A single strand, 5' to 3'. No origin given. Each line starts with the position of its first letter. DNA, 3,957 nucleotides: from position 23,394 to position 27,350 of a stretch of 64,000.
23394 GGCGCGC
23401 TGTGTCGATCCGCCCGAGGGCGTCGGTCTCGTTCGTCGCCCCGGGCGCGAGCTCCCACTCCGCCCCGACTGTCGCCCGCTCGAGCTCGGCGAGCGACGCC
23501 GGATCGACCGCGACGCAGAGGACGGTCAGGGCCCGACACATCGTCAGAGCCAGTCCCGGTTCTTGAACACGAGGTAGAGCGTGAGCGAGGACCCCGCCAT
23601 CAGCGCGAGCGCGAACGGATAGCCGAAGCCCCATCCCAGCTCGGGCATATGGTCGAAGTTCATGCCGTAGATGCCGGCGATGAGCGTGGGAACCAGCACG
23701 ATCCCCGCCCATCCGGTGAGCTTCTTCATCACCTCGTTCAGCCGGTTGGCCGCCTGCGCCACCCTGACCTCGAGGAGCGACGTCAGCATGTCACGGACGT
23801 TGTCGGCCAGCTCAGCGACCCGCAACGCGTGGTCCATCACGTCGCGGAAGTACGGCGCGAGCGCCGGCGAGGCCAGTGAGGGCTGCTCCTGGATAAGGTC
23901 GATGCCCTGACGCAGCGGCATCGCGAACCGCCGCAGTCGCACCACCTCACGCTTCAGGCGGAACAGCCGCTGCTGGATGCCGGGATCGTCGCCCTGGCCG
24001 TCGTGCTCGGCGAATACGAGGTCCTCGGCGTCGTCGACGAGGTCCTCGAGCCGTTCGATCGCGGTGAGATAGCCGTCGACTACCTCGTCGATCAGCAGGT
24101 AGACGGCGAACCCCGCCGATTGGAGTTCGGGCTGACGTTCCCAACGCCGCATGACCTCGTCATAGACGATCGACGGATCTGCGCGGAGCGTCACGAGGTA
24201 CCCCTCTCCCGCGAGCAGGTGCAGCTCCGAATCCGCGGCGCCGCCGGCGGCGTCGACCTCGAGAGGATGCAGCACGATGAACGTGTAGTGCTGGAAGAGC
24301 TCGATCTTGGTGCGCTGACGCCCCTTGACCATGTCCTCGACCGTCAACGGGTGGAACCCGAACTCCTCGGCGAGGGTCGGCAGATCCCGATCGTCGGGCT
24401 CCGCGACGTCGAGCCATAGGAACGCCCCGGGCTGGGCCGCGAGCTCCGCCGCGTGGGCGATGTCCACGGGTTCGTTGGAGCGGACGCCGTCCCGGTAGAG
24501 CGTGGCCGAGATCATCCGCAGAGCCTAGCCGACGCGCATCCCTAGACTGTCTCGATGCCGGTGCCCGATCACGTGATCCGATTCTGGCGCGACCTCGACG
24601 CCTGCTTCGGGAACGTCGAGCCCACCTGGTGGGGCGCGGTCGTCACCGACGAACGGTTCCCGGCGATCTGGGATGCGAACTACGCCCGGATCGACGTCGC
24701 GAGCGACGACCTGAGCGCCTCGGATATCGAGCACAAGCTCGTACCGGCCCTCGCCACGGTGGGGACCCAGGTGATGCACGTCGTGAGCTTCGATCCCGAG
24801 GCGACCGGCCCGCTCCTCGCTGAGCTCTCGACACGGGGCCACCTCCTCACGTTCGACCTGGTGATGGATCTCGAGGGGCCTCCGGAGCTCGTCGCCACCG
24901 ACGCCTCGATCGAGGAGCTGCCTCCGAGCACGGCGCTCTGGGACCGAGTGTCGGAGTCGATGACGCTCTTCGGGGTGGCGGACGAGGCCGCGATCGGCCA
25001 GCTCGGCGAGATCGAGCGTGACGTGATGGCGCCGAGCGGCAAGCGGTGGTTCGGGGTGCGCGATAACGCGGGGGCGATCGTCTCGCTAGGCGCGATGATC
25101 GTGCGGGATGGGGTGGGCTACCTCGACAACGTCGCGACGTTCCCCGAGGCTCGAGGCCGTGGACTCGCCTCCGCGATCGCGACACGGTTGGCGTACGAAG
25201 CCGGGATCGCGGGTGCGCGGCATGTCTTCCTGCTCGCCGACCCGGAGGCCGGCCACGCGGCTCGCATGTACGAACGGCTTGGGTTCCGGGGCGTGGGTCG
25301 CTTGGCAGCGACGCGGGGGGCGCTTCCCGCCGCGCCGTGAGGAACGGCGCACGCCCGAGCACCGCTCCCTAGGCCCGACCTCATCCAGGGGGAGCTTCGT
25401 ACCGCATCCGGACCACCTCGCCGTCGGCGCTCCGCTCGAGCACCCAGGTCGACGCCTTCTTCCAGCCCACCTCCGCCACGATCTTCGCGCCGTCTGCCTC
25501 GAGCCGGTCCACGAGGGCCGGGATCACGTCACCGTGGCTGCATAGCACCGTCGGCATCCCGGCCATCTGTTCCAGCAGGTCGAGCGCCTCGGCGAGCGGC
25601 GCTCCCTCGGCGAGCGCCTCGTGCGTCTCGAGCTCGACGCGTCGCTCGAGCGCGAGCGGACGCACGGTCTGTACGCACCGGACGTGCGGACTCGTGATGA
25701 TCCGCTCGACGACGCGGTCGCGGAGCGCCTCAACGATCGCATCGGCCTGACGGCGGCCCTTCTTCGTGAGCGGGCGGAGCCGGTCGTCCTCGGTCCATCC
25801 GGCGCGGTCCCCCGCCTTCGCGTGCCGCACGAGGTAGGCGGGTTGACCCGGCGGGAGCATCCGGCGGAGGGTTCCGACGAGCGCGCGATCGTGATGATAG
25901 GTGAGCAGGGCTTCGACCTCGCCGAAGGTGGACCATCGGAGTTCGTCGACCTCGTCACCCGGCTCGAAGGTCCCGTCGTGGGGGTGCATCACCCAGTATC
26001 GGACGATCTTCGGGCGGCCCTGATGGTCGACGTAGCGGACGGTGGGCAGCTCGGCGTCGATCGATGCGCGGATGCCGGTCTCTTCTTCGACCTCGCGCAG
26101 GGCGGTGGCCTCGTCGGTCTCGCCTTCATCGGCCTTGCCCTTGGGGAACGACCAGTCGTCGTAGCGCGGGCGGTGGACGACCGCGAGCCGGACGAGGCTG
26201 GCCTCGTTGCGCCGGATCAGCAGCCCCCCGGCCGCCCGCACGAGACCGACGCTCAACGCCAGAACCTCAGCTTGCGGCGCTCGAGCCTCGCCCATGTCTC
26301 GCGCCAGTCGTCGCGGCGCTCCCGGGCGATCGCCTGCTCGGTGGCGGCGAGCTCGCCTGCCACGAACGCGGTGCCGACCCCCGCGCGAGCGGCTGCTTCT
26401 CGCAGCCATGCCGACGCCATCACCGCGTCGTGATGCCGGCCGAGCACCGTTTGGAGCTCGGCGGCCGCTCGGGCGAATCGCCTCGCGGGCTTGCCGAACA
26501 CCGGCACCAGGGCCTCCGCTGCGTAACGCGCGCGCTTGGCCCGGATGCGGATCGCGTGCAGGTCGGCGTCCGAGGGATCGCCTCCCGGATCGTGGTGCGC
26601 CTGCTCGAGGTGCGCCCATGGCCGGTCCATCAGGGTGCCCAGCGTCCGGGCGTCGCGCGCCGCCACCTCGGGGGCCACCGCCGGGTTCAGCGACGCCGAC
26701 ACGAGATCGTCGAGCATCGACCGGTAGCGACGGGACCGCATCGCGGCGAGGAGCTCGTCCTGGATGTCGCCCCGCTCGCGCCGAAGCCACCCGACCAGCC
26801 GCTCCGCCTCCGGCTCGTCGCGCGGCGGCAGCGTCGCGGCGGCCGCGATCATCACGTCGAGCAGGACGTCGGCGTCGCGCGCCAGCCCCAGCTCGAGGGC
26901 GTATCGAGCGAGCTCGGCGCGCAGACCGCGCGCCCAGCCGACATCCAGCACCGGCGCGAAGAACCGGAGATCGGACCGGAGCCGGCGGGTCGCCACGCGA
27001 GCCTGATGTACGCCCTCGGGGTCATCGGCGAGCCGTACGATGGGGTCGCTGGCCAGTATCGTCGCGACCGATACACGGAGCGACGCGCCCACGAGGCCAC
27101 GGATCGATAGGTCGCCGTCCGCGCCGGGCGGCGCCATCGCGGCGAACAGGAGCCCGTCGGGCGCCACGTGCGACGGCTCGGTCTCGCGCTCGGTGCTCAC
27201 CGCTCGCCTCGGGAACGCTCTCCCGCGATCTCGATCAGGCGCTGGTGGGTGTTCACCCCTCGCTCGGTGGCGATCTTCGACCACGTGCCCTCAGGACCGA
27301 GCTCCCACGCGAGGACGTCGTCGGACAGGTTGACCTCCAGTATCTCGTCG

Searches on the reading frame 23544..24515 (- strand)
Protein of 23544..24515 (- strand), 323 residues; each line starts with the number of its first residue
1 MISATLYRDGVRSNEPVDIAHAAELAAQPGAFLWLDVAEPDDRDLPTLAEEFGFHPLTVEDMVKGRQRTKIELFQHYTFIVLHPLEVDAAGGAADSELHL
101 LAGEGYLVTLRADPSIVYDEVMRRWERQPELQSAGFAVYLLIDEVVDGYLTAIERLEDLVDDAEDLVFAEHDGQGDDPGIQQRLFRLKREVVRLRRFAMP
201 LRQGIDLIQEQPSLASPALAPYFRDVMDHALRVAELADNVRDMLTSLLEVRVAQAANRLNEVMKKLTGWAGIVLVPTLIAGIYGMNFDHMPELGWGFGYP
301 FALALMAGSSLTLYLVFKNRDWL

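Call 18: search_protein_families(library=pfam, proteins=[window:23544-24515:-], max_evalue=0.00001)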
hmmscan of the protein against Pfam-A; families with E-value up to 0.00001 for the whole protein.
window:23544-24515:- (323 aa): 1 family
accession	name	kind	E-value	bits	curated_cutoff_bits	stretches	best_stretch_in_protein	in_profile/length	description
PF01544.23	CorA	-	5.2e-70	236.5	27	1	31-318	3-291/292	CorA-like Mg2+ transporter protein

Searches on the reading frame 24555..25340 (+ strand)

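Call 79: search_protein_families(library=pfam, proteins=[window:24555-25340:+], max_evalue=0.00001)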
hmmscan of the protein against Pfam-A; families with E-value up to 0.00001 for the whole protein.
window:24555-25340:+ (261 aa): 3 families
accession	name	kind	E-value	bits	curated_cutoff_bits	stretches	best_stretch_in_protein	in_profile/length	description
PF08445.16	FR47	-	1.4e-09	38.3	22.1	1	174-245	8-78/86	FR47-like protein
PF00583.31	Acetyltransf_1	-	5.9e-09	36.7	20.7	1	157-244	28-116/116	Acetyltransferase (GNAT) family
PF13508.13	Acetyltransf_7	-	1.9e-08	35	27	1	165-245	5-83/84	Acetyltransferase (GNAT) domain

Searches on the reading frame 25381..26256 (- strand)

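Call 79: search_protein_families(library=pfam, proteins=[window:25381-26256:-], max_evalue=0.00001)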
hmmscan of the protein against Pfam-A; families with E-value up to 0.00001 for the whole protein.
window:25381-26256:- (291 aa): 2 families
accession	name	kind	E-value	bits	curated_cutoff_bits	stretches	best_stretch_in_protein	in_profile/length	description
PF00293.34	NUDIX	-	4.7e-18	65.9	21.1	1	7-119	4-122/134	NUDIX domain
PF00300.27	His_Phos_1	-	1.7e-16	60.9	21.7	1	141-217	2-79/194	Histidine phosphatase superfamily (branch 1)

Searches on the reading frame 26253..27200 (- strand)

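Call 79: search_protein_families(library=pfam, proteins=[window:26253-27200:-], max_evalue=0.00001)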
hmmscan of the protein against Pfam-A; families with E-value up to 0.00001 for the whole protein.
window:26253-27200:- (315 aa): 1 family
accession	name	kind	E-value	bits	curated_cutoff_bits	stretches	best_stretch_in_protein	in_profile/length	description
PF05235.19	CHAD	-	2.2e-53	182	25.6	1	41-267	3-228/228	CHAD domain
